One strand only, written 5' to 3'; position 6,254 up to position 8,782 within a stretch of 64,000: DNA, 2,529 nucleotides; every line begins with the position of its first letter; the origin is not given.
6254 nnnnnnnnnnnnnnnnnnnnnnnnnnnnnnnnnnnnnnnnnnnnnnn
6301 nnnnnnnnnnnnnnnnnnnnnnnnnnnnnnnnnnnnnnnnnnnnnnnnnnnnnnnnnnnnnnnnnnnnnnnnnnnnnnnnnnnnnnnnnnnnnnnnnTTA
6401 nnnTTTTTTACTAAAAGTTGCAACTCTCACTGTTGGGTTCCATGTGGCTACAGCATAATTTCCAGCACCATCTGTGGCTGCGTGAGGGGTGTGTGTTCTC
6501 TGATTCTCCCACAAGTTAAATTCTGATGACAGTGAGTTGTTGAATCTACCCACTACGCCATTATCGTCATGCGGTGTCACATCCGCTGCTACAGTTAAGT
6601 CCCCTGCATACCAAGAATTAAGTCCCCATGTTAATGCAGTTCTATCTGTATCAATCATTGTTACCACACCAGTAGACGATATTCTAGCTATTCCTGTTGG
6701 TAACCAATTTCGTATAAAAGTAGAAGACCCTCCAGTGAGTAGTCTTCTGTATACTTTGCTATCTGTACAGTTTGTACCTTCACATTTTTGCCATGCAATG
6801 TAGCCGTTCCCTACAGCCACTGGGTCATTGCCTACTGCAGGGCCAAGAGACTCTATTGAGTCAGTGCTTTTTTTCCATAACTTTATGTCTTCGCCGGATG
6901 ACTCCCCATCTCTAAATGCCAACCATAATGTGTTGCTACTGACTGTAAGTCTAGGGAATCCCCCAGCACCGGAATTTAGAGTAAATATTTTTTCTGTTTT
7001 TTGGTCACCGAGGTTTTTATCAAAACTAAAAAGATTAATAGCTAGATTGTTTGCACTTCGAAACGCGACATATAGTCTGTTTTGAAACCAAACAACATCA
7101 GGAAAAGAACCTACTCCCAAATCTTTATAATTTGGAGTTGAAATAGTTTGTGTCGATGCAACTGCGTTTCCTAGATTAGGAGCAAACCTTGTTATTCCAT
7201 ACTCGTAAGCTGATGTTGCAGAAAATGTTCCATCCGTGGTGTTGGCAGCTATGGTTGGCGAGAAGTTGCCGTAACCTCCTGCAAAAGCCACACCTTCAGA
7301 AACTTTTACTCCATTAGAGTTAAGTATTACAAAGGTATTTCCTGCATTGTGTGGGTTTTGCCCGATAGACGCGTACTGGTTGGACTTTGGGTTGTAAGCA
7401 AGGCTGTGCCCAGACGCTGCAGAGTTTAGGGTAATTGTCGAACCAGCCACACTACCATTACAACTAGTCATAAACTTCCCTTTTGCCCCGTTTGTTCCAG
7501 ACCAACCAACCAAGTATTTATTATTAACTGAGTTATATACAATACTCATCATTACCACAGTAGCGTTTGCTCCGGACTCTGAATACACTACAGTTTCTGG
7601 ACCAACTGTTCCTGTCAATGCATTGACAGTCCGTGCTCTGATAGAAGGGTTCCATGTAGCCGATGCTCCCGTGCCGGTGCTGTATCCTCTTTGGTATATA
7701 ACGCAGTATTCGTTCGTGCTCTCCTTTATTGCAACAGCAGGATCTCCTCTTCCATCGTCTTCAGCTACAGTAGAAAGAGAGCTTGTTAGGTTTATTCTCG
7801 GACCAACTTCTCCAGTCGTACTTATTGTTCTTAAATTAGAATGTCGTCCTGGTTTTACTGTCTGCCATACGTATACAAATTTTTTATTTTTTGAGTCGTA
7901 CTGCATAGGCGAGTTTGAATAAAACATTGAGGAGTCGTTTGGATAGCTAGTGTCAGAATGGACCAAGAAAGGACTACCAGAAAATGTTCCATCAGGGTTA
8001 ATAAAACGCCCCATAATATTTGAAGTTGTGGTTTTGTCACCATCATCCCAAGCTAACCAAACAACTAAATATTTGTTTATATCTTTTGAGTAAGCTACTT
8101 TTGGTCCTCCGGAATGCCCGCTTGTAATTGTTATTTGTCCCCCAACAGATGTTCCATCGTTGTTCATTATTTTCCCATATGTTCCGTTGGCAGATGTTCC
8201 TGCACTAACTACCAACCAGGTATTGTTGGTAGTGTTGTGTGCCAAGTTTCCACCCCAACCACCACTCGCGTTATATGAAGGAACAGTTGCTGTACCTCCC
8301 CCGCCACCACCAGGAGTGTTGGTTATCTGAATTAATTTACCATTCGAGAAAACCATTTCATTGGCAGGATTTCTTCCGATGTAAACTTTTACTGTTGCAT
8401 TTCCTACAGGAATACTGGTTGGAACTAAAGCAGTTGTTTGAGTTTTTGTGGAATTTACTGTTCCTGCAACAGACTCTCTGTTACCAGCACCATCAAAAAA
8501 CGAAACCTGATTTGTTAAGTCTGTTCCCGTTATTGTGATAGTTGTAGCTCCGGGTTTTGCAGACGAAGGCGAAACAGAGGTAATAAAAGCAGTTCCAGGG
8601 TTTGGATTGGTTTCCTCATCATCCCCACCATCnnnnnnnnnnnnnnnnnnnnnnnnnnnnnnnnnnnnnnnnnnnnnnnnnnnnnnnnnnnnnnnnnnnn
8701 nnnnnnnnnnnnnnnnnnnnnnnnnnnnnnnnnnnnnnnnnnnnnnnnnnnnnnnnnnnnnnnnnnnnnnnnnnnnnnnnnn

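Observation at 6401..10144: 1247-aa secreted giant protein: Cys-bearing N-domain, acidic Gly/Asp/Glu linker, TIG domain, then propeller-like blades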

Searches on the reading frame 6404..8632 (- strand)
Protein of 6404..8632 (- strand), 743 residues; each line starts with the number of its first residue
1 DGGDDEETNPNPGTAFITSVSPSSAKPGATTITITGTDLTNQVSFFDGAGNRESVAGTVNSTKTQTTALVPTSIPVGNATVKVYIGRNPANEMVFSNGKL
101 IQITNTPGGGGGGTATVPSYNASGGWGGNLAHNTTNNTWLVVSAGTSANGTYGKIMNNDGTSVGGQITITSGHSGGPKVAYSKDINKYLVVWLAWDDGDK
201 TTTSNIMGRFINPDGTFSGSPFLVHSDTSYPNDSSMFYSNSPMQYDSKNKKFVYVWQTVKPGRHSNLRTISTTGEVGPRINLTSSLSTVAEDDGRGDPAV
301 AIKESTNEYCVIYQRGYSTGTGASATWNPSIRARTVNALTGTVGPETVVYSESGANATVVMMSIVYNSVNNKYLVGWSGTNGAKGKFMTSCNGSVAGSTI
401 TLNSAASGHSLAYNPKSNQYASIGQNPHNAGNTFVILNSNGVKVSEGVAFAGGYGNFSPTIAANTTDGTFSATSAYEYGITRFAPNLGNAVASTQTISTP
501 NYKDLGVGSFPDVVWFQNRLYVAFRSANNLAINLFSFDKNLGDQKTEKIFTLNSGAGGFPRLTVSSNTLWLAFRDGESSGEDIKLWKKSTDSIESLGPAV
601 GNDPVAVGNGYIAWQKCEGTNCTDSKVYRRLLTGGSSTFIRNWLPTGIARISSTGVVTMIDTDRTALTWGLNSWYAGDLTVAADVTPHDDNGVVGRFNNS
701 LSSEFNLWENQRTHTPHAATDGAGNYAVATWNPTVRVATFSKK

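Call 38: predict_structure(alignment_id=A2)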
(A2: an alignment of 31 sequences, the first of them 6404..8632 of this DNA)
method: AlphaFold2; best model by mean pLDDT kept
length: 743 residues; sequences in the alignment: 31
mean_pLDDT: 88.9   pTM: 0.65
mean pLDDT of the five models: 88.9, 88.1, 87.3, 86.8, 85.5
residues with pLDDT >= 90: 470; 70-90: 216; 50-70: 43; < 50: 14
segments of 3 or more residues with pLDDT < 50: 1-6, 108-112
pLDDT, mean of each block of 10 residues (from residue 1): 48 84 82 92 94 94 92 94 92 93 67 76 91 96 81 96 95 89 97 76 87 96 88 81 95 92 90 96 86 89 95 93 90 96 95 92 92 93 93 81 87 95 88 91 89 79 95 91 93 70 95 97 93 96 96 84 97 78 94 92 90 92 91 95 88 91 77 90 68 85 82 91 96 95 84
secondary structure, 60 per line:
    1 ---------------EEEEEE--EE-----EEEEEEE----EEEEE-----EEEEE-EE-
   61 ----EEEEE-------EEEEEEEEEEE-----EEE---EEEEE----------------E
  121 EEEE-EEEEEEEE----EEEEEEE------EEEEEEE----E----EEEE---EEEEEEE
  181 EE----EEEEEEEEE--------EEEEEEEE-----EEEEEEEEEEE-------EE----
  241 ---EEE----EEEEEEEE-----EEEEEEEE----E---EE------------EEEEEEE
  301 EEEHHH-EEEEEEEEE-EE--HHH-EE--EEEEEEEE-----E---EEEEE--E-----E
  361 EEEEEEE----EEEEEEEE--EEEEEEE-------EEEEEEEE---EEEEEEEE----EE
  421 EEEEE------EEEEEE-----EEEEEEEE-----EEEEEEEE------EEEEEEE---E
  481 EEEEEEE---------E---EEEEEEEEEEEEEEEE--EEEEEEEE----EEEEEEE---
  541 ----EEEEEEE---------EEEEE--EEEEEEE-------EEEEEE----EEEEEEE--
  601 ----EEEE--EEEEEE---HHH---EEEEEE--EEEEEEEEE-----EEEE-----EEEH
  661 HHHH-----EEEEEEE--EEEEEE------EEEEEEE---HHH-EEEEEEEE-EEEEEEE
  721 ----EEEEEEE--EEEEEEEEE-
elements in order (helices of 4 or more, strands of 3 or more residues): E16-21 E31-37 E42-46 E52-56 E65-69 E77-87 E93-95 E99-103 E120-124 E126-133 E138-144 E151-157 E167-170 E174-182 E187-195 E204-211 E217-227 E244-246 E251-258 E264-271 E294-303 E308-316 E330-337 E347-351 E360-367 E372-379 E382-388 E396-403 E407-414 E419-425 E432-437 E443-450 E456-463 E470-476 E480-487 E501-516 E519-526 E531-537 E545-551 E561-565 E568-574 E582-587 E592-598 E605-608 E611-616 E626-631 E634-642 E648-651 E657-659 H660-664 E670-676 E679-684 E691-697 E705-712 E714-720 E725-731 E734-742

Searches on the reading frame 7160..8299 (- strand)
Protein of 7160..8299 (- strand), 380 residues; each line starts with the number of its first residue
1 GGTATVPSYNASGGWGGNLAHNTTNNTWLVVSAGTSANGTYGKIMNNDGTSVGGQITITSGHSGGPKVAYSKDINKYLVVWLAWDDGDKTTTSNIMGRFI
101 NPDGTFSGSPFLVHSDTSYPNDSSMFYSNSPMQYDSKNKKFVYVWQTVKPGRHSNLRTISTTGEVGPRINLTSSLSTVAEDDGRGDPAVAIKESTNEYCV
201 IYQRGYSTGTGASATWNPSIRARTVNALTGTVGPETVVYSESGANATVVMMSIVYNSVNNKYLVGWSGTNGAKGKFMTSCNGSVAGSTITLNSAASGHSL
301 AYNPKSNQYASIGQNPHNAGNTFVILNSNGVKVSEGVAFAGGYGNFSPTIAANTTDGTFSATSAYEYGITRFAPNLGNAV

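Call 63: search_protein_families(library=pfam, proteins=[window:7160-8299:-], max_evalue=10)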
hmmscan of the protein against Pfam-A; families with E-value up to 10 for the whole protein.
window:7160-8299:- (380 aa): 1 family
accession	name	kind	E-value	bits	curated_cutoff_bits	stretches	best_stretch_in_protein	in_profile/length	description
PF07617.17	DUF1579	-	0.044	14.1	25.2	1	245-311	59-122/155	Protein of unknown function (DUF1579)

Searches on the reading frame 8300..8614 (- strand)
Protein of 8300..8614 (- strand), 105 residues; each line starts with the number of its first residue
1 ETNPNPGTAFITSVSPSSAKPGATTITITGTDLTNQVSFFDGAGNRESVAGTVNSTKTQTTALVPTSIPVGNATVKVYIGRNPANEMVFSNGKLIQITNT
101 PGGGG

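Call 63: search_protein_families(library=pfam, proteins=[window:8300-8614:-], max_evalue=10)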
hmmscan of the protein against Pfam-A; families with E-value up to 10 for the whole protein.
window:8300-8614:- (105 aa): 3 families
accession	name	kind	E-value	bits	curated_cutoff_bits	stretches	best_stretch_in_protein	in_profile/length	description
PF01833.30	TIG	-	2e-05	24.9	20.9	1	10-81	2-72/84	IPT/TIG domain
PF09099.16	Qn_am_d_aIII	-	0.0068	17.2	22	1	11-84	4-75/82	Quinohemoprotein amine dehydrogenase, alpha subunit domain III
PF14729.13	DUF4467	-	0.26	12.1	25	1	73-98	24-49/94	Domain of unknown function with cystatin-like fold (DUF4467)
